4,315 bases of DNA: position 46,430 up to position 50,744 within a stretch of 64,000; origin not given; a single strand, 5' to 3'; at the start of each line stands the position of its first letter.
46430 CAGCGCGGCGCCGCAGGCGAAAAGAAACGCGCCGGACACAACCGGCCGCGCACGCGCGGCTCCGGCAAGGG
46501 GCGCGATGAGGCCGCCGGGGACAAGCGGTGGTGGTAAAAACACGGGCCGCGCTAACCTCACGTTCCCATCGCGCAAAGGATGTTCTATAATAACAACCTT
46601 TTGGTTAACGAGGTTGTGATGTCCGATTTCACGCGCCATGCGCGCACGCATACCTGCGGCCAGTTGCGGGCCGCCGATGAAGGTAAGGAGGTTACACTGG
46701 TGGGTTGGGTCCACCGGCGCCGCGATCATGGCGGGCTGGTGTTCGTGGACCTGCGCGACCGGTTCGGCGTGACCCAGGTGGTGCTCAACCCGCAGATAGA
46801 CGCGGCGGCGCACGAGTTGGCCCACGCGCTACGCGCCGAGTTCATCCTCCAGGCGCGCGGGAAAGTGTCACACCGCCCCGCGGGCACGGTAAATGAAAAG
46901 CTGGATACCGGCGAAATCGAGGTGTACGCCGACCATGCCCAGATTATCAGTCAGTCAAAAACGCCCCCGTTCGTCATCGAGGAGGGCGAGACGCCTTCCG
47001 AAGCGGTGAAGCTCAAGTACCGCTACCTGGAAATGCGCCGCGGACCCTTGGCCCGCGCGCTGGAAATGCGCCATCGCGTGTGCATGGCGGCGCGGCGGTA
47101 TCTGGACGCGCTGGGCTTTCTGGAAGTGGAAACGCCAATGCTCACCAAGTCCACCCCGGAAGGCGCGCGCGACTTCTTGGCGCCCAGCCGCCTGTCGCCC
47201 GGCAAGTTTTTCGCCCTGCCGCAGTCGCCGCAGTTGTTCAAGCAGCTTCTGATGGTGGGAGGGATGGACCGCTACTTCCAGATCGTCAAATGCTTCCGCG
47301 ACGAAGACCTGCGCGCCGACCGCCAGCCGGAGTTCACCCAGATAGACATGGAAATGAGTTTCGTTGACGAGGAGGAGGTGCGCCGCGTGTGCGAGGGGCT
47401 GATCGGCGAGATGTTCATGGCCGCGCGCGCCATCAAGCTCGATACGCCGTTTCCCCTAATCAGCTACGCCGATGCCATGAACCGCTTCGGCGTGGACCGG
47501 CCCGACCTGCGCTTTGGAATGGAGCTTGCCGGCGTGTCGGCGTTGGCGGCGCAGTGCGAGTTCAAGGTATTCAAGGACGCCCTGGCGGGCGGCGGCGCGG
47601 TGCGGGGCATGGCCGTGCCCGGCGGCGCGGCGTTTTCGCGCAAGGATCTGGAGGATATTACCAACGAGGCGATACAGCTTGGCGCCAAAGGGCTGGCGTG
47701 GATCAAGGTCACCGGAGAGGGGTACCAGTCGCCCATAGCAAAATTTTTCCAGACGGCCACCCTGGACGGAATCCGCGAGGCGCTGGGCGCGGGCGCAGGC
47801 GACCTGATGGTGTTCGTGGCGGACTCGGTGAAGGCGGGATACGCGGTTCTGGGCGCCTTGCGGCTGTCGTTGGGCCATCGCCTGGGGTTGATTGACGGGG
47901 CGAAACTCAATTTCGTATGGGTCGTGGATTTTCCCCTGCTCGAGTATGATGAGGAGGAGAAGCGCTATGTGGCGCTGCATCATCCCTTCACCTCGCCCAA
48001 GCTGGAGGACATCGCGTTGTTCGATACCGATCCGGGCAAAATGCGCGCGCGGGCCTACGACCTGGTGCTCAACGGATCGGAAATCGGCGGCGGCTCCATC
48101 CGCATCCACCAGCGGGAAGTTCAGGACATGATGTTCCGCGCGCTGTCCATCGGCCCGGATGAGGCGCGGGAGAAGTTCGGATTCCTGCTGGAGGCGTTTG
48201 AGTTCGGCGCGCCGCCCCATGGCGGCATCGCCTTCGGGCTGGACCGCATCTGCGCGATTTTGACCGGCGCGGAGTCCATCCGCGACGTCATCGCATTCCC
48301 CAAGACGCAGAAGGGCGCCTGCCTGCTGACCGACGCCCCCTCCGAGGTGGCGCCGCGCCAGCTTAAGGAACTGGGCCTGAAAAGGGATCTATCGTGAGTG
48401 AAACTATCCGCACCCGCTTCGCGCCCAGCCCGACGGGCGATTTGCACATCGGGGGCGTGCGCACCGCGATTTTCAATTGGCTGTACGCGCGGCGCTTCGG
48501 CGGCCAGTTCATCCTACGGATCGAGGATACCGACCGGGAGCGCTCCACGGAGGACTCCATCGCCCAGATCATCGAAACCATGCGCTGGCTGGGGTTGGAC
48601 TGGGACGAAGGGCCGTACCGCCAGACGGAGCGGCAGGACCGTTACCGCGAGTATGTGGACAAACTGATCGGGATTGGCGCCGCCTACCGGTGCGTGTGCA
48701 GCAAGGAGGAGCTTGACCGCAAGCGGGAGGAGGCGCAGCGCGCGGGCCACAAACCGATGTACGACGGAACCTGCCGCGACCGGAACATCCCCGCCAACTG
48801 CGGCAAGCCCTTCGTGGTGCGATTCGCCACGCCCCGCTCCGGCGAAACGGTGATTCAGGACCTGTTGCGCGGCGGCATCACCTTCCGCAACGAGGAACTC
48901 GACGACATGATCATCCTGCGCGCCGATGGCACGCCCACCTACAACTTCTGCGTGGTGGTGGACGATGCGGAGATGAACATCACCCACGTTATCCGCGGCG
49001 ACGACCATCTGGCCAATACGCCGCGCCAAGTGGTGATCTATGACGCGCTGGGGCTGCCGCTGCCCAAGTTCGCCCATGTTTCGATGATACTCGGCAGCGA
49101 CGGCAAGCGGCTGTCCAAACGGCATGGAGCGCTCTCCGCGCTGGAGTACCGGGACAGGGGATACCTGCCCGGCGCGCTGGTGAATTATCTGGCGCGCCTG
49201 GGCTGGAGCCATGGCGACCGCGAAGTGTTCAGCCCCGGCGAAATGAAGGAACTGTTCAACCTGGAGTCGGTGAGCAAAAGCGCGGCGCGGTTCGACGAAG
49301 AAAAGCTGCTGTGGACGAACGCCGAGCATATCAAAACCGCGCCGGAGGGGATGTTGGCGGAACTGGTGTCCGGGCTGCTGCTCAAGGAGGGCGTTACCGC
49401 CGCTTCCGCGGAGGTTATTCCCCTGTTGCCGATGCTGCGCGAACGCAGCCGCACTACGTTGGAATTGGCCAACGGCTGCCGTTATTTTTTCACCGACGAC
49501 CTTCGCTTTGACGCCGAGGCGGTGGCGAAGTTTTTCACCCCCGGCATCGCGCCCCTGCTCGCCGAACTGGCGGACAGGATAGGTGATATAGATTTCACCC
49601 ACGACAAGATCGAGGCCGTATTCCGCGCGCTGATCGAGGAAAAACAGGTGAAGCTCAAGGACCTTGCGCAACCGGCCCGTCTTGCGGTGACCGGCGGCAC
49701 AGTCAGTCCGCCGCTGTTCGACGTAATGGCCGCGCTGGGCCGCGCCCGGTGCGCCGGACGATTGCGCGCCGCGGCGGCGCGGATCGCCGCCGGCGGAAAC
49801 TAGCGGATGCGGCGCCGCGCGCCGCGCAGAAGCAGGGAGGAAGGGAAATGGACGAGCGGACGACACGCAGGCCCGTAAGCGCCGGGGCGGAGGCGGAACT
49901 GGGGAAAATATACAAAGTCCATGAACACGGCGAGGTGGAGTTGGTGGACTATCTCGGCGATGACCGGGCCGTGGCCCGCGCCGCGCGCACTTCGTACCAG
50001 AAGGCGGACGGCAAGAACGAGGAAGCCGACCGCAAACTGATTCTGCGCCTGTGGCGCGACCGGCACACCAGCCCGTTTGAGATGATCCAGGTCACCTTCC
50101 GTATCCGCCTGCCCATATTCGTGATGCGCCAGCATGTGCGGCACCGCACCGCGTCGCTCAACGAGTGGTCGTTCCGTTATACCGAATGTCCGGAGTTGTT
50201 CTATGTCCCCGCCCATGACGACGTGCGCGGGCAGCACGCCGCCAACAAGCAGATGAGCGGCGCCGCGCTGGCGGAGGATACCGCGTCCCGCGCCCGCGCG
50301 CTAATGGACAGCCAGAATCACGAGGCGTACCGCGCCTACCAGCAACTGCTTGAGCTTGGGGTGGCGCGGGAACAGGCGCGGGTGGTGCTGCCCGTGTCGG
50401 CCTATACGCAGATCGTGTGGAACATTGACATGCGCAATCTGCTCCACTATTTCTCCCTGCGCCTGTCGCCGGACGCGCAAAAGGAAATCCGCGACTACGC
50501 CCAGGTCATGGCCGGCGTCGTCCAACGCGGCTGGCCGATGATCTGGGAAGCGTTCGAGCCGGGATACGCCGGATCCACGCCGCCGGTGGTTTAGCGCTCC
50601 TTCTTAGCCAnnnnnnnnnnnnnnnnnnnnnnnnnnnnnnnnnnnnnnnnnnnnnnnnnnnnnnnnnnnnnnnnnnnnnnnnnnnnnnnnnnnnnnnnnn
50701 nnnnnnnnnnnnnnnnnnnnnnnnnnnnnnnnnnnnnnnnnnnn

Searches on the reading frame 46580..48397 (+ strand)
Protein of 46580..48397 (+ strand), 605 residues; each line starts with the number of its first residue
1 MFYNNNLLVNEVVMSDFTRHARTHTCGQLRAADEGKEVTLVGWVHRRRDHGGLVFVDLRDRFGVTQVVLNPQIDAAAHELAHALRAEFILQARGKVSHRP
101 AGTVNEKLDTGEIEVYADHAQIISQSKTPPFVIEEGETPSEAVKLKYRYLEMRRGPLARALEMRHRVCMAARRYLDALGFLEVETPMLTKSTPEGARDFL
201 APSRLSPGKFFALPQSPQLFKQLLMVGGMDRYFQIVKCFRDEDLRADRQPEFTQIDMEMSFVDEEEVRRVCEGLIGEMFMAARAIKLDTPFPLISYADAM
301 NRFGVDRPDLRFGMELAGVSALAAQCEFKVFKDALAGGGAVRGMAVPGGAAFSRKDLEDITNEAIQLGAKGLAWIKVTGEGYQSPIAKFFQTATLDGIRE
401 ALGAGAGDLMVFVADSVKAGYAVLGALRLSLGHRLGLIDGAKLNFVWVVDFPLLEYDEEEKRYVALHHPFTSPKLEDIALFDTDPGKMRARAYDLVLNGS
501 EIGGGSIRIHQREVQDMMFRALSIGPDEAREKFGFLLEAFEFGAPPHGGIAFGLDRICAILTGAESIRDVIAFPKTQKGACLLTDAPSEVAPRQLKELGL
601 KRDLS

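Call 36: search_protein_families(library=pfam, proteins=[window:46580-48397:+], max_evalue=0.00001)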
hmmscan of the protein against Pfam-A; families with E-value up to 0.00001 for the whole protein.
window:46580-48397:+ (605 aa): 3 families
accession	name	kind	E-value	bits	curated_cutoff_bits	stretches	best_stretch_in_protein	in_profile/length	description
PF00152.25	tRNA-synt_2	-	6.6e-119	397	25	1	141-577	2-308/308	tRNA synthetases class II (D, K and N)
PF02938.19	GAD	-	3.4e-23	82.1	23.4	1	331-418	1-89/95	GAD domain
PF01336.31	tRNA_anti-codon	-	8.7e-17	61.3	27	1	38-123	1-75/75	OB-fold nucleic acid binding domain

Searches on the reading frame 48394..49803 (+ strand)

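Call 36: search_protein_families(library=pfam, proteins=[window:48394-49803:+], max_evalue=0.00001)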
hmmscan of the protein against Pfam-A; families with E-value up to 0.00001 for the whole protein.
window:48394-49803:+ (469 aa): 2 families
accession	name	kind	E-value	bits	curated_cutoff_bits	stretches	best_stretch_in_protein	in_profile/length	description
PF00749.27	tRNA-synt_1c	-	4.1e-105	351.6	23.4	1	5-307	2-314/314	tRNA synthetases class I (E and Q), catalytic domain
PF19269.4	Anticodon_2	-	5e-30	105.2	23.6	1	341-460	16-140/141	Anticodon binding domain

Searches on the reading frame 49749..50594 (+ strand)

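Call 36: search_protein_families(library=pfam, proteins=[window:49749-50594:+], max_evalue=0.00001)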
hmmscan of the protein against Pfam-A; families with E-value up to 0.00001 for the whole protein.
window:49749-50594:+ (281 aa): 1 family
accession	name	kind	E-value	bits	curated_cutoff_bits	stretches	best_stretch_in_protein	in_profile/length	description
PF02511.20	Thy1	-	1.3e-54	185.3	24.8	1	64-263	1-190/191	Thymidylate synthase complementing protein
